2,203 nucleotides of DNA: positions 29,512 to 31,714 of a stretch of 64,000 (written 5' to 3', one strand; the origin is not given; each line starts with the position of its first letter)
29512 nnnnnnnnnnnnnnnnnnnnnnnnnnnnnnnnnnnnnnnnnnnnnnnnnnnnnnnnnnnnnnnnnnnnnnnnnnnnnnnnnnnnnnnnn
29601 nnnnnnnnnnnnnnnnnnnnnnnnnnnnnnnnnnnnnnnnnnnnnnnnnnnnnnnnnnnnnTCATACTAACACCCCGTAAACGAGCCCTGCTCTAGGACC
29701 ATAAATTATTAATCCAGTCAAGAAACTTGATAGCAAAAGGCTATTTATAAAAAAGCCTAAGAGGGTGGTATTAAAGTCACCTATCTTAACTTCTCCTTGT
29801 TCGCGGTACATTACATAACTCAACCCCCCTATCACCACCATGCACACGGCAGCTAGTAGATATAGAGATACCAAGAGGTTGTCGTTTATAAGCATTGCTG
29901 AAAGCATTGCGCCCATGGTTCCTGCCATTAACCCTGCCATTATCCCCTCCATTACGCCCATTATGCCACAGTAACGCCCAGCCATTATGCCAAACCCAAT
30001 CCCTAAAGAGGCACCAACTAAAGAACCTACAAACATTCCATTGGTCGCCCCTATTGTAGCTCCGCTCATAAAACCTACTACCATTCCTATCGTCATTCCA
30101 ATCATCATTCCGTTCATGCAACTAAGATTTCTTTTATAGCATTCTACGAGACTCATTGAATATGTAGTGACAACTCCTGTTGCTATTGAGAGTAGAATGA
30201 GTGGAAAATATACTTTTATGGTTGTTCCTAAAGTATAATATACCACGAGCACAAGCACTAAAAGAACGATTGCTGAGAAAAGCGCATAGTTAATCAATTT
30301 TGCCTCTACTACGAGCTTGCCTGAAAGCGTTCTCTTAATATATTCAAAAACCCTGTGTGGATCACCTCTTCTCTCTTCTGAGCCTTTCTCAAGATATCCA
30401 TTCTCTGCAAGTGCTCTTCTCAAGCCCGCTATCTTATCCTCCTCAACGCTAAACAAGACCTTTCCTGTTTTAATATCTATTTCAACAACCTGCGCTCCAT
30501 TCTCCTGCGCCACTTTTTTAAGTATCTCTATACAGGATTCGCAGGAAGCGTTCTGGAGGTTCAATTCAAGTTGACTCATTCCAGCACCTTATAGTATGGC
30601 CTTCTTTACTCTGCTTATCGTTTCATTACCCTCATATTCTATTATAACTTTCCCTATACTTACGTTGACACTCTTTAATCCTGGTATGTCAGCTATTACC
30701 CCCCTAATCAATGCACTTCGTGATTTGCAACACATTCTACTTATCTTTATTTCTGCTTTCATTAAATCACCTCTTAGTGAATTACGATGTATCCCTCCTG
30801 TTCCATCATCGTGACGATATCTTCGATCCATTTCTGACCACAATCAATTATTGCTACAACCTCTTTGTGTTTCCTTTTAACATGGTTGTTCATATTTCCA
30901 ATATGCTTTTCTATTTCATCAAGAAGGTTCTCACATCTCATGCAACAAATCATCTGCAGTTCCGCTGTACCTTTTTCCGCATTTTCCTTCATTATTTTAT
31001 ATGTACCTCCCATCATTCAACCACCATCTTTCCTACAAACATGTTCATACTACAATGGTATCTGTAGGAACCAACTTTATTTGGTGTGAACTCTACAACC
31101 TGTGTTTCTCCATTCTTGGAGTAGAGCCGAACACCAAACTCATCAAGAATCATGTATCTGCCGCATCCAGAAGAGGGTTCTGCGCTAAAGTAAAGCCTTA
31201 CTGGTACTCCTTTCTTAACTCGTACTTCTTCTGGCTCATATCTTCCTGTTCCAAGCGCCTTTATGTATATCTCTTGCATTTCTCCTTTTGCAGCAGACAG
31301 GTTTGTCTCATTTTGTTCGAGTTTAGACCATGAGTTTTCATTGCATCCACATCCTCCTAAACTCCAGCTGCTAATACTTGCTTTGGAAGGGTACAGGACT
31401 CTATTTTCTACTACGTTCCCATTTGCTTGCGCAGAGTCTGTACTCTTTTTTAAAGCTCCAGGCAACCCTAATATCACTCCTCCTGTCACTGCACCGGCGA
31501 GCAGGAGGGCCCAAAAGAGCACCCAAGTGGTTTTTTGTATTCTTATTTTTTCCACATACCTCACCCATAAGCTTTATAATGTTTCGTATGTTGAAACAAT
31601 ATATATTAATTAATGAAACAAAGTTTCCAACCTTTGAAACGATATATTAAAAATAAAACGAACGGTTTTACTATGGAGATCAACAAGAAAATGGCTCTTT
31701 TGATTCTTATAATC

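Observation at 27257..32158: Copper-handling island with non-canonical components and a membrane-tethered wHTH regulator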

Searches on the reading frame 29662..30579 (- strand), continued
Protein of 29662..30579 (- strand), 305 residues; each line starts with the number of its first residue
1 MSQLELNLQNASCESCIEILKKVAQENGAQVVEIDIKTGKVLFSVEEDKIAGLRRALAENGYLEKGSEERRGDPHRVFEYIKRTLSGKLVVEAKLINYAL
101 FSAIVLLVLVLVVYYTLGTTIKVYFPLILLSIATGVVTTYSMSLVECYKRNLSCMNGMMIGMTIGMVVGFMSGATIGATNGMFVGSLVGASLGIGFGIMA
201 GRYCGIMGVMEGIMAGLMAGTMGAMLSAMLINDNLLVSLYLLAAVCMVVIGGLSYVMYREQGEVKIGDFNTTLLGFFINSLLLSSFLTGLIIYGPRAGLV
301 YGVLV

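Call 61: search_protein_families(library=pfam, alignment_id=A1, max_evalue=5)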
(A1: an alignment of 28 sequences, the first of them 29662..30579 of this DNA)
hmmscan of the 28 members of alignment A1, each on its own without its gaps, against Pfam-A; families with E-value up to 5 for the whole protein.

A. member 1, window:29662-30579:- (305 aa): 4 families
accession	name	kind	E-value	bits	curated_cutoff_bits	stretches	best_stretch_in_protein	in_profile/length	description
PF00403.32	HMA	-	0.0051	17.6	24.8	1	7-58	3-57/62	Heavy-metal-associated domain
PF05768.20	Glrx-like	-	0.034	14.9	26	1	12-43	12-43/77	Glutaredoxin-like domain (DUF836)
PF09843.14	DUF2070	-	0.26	10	30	1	91-282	9-199/561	Predicted membrane protein (DUF2070)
PF09771.14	Tmemb_18A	-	2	9.3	29.9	0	79-144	44-106/118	Transmembrane protein 188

B. families by the number of members that match (of 28 scanned): 31 families (the first 25 are shown)
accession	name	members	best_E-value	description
PF00403.32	HMA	26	1.9e-09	Heavy-metal-associated domain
PF13441.11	Gly-zipper_YMGG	11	0.01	YMGG-like Gly-zipper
PF19180.5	DUF5862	6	0.025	Family of unknown function (DUF5862)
PF11992.13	TgpA_N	3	0.077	TgpA N-terminal domain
PF09811.14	Yae1_N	3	0.95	Essential protein Yae1, N terminal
PF12822.12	ECF_trnsprt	2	0.017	ECF transporter, substrate-specific component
PF05768.20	Glrx-like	2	0.034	Glutaredoxin-like domain (DUF836)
PF24838.2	8xMP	2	0.043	Octameric membrane protein family (8xMP)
PF14880.11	COX14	2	0.048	Cytochrome oxidase c assembly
PF17555.7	TssN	2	1.6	Type VI secretion system, TssN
PF13139.11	DUF3981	1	0.018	Domain of unknown function (DUF3981)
PF10727.15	Rossmann-like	1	0.019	Rossmann-like domain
PF23248.1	KH_PARP14_2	1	0.07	PARP14, second type I KH domain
PF20814.2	CAA3_Cox_suIV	1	0.072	CAA3-type cytochrome c oxidase subunit IV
PF01059.23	Oxidored_q5_N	1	0.074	NADH-ubiquinone oxidoreductase chain 4, amino terminus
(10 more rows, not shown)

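Call 63: search_protein_families(library=pfam, proteins=[L022:5535-6008:+, L011:7344-7817:+, L064:7254-7724:+, L021:3710-4165:+], max_evalue=1)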
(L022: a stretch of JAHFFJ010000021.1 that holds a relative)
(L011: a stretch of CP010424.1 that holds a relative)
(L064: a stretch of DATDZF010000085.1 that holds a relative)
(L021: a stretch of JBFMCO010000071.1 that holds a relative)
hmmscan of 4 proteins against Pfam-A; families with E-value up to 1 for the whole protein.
L022:5535-6008:+ (157 aa): 1 family
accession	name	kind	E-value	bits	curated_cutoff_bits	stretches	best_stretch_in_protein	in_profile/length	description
PF05052.17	MerE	-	0.58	10.6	22.8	1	90-138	20-68/75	MerE protein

L011:7344-7817:+ (157 aa): 1 family
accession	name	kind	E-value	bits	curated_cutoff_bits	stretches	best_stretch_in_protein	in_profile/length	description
PF07556.16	DUF1538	-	0.0051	16.6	22.6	1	28-97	102-171/211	Protein of unknown function (DUF1538)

L064:7254-7724:+ (156 aa): 2 families
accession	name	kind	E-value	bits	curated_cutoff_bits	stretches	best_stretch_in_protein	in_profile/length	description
PF04893.22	Yip1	-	0.0016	18.8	28.6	1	27-141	30-144/173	Yip1 domain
PF13346.12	ABC2_membrane_5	-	0.34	10.9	25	1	29-136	87-194/205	ABC-2 family transporter protein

L021:3710-4165:+ (151 aa): 0 families

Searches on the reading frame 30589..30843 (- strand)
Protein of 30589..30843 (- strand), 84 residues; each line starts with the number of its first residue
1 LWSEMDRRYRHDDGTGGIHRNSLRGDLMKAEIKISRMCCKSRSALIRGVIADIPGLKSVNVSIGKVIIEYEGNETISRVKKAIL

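Call 3: search_protein_families(library=pfam, proteins=[window:30589-30843:-], max_evalue=1)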
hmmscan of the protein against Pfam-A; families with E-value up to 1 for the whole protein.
window:30589-30843:- (84 aa): 1 family
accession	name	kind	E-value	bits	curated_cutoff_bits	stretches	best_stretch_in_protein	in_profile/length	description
PF00403.32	HMA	-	0.00029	21.6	24.8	1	32-83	2-56/62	Heavy-metal-associated domain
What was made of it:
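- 30589..30762 (-): Degenerate CopZ, 57 aa. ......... replaces the family's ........, so the second Cys is lost, and the last beta-strand is missing. Pfam HMA 21.6 bits, below the 24.8 cut-off (call 3).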

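Call 4: search_protein_families(library=ncbifam, proteins=[window:30589-30843:-], max_evalue=1)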
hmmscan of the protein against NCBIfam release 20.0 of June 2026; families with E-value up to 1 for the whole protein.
window:30589-30843:- (84 aa): 7 families
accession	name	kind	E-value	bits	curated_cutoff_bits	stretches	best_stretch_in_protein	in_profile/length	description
NF047957.1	CopZ_AFE_1862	equivalog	0.011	16.1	85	1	31-83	2-54/62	CopZ family metallochaperone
NF033556.1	MerTP_fusion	equivalog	0.013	15.2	180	1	26-83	118-178/186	mercuric transport protein MerTP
NF033795.1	chaper_CopZ_Bs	exception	0.023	14.9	91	1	31-82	3-57/66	copper chaperone CopZ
NF033781.1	chaper_CopP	exception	0.053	13.7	112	1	30-84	2-58/65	copper-binding metallochaperone CopP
NF033794.2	chaper_CopZ_Eh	exception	0.066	13.3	95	1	29-65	1-37/68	copper chaperone CopZ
NF041115.1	UxxU_metal_bind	equivalog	0.073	13.2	95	1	29-64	5-40/74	metal-binding (seleno)protein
NF010311.1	PRK13748.1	subfamily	0.11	11.4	600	1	31-77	2-48/560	mercury(II) reductase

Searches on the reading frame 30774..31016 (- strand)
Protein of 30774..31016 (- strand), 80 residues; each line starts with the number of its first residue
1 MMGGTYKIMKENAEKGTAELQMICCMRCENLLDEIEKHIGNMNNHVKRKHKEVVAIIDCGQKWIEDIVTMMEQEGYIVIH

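Call 3: search_protein_families(library=pfam, proteins=[window:30774-31016:-], max_evalue=1)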
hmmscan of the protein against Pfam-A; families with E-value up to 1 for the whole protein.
window:30774-31016:- (80 aa): 4 families
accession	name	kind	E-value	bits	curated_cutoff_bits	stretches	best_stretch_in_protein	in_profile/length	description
PF17018.10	MICSWaP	-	0.0025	17.9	27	1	22-80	66-122/195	Spore wall protein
PF18658.7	zf-C2H2_12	-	0.0027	17.8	27.3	1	20-53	16-47/64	Spin-doc zinc-finger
PF10130.15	PIN_2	-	0.12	13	22.4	1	21-73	25-73/133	PIN domain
PF02892.21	zf-BED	-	0.22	12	20.6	1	20-51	14-44/44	BED zinc finger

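Call 4: search_protein_families(library=ncbifam, proteins=[window:30774-31016:-], max_evalue=1)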
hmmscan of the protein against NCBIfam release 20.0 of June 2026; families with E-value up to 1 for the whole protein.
window:30774-31016:- (80 aa): 2 families
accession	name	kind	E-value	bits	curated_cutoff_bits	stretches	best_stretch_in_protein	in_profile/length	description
NF003115.0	PRK04034.1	equivalog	0.052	13.3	126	1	32-77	4-47/130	30S ribosomal protein S8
NF045818.1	Neo-PentlctneDsynPtlE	equivalog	0.1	10.7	1100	1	29-72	487-531/587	neopentalenolactone/pentalenolactone D synthase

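Call 24: search_protein_representatives(protein=window:30774-31016:-)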
Query: 80 residues. Proteins with E-value up to 0.001 (for the whole library): 1; up to 1e-10: 1; up to 1e-30: 1. The best 1 are listed.
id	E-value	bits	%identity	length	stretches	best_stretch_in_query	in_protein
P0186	9.0e-47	172.1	100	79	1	2-80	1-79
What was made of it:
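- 30774..31016 (-): Diverged CopZ/HMA paralogue, 80 aa. Keeps C25-M-R-C28 and the C-terminal EQEGYIV. Only a self-hit among 1.84 billion representatives (call 24).
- The 80-aa ORF has no detectable homologue in 1.84 billion representatives (call 24).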

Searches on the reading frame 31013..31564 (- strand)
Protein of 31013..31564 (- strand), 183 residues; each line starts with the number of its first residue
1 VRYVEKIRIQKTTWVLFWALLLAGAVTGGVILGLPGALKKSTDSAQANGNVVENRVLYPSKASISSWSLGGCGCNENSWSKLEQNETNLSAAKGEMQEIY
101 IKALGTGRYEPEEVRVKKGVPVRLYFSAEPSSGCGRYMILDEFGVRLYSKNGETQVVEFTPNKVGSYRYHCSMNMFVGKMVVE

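Call 3: search_protein_families(library=pfam, proteins=[window:31013-31564:-], max_evalue=1)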
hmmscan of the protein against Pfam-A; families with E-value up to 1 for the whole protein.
window:31013-31564:- (183 aa): 2 families
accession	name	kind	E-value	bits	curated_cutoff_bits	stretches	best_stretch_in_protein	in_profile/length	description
PF13473.12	Cupredoxin_1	-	1e-10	42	27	1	93-182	17-104/104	Cupredoxin-like domain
PF00127.26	Copper-bind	-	0.15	12.9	21.2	0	151-181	66-97/99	Copper binding proteins, plastocyanin/azurin family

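Call 4: search_protein_families(library=ncbifam, proteins=[window:31013-31564:-], max_evalue=1)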
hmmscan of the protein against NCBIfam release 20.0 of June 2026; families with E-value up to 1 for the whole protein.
window:31013-31564:- (183 aa): 4 families
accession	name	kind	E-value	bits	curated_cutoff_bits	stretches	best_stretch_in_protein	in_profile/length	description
TIGR03096.1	nitroso_cyanin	equivalog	6.9e-07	29.1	142.85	1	109-173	58-120/135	nitrosocyanin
NF052460.1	L-NosZ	equivalog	1.8e-05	23.4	700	1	92-179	374-467/480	clade III lactonase-type nitrous-oxide reductase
TIGR04246.1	nitrous_NosZ_Gp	equivalog_domain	0.00056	18.3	625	1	83-172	472-560/578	Sec-dependent nitrous-oxide reductase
TIGR02657.1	amicyanin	equivalog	0.13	12.7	110.2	1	155-183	54-83/83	amicyanin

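Call 44: search_solved_structures(query=window:31013-31564:-, max_evalue=10, show_alignments=3)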
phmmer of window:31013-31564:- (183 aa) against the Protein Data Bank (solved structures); distinct sequences matched with E-value up to 10: 23.
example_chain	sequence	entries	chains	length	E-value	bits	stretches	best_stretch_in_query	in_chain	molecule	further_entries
2mry_A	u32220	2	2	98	4.1e-15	59.1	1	93-183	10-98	Uncharacterized protein | CupA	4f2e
4f2f_A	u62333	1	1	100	1.3e-08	37.9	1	95-181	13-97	Cation-transporting ATPase, E1-E2 family protein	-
1iby_A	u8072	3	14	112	2.3e-05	27.3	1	109-174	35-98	NITROSOCYANIN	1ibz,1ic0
5l2v_A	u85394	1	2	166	0.017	17.9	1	103-170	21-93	Chitin-binding protein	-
3c75_A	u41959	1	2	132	0.11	15.3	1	54-183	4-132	Amicyanin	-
4p5r_A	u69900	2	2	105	0.18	14.6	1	104-183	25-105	Amicyanin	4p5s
1sfd_A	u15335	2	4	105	0.2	14.5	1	104-183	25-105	Amicyanin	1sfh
1rjc_A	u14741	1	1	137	0.24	14.2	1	24-85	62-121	camelid heavy chain antibody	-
2qdv_A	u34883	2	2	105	0.26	14.1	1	104-183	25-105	Amicyanin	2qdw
1sf3_A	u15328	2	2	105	0.27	14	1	104-183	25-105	Amicyanin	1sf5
9v96_A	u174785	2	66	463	0.33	13.7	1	12-71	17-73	Flagellin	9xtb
1mda_A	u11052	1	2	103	0.36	13.6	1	104-183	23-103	AMICYANIN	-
1aac_A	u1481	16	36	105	0.38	13.6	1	104-183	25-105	AMICYANIN | PROTEIN (AMICYANIN)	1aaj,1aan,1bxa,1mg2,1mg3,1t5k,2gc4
3ie9_A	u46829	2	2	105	0.38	13.6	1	104-183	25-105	Amicyanin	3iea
2gb2_A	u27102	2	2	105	0.38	13.6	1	104-183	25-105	Amicyanin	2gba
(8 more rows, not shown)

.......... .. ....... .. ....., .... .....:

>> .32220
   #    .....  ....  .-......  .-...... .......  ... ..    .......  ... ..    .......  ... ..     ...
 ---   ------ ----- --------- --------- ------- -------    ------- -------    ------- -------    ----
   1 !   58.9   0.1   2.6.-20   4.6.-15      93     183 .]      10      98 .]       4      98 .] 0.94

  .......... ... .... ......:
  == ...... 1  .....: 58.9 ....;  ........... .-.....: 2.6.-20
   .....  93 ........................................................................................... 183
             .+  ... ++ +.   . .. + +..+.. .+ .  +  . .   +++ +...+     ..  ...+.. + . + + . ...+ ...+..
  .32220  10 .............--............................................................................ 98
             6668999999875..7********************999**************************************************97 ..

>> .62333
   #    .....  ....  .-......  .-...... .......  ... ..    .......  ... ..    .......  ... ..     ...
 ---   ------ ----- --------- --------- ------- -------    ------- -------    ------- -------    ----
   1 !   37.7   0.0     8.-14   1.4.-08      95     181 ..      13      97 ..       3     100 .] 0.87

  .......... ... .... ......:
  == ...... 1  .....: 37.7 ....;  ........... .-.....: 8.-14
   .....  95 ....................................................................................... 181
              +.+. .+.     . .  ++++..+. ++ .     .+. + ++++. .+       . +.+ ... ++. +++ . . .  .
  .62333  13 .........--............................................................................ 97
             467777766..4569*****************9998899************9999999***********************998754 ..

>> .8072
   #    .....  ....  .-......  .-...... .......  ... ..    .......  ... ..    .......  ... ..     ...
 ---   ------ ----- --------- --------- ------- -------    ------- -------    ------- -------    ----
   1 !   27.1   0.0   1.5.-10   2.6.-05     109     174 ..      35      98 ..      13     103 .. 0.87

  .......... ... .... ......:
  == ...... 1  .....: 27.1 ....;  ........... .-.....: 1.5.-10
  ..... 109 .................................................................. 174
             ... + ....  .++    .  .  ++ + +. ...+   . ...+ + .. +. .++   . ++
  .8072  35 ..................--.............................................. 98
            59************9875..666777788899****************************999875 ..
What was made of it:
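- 31013..31564 (-): CupA-like membrane-anchored cupredoxin Cu(I) chaperone. One N-terminal TM helix, a linker with GCGC (C72, C74), then a cupredoxin domain with C134 and C171-S-M173-N-M175. The likely start is GTG 31555. PF13473 42 bits (call 3). phmmer against S. pneumoniae CupA (2MRY/4F2E) E 4e-15 and against the CopA N-terminal domain (4F2F) E 1e-8, with Cys and CxMxM aligned (call 44).
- Closest known: Streptococcus pneumoniae copY-cupA-copA operon. Same: The window protein aligns with CupA over the whole soluble domain (E 4e-15, call 44).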
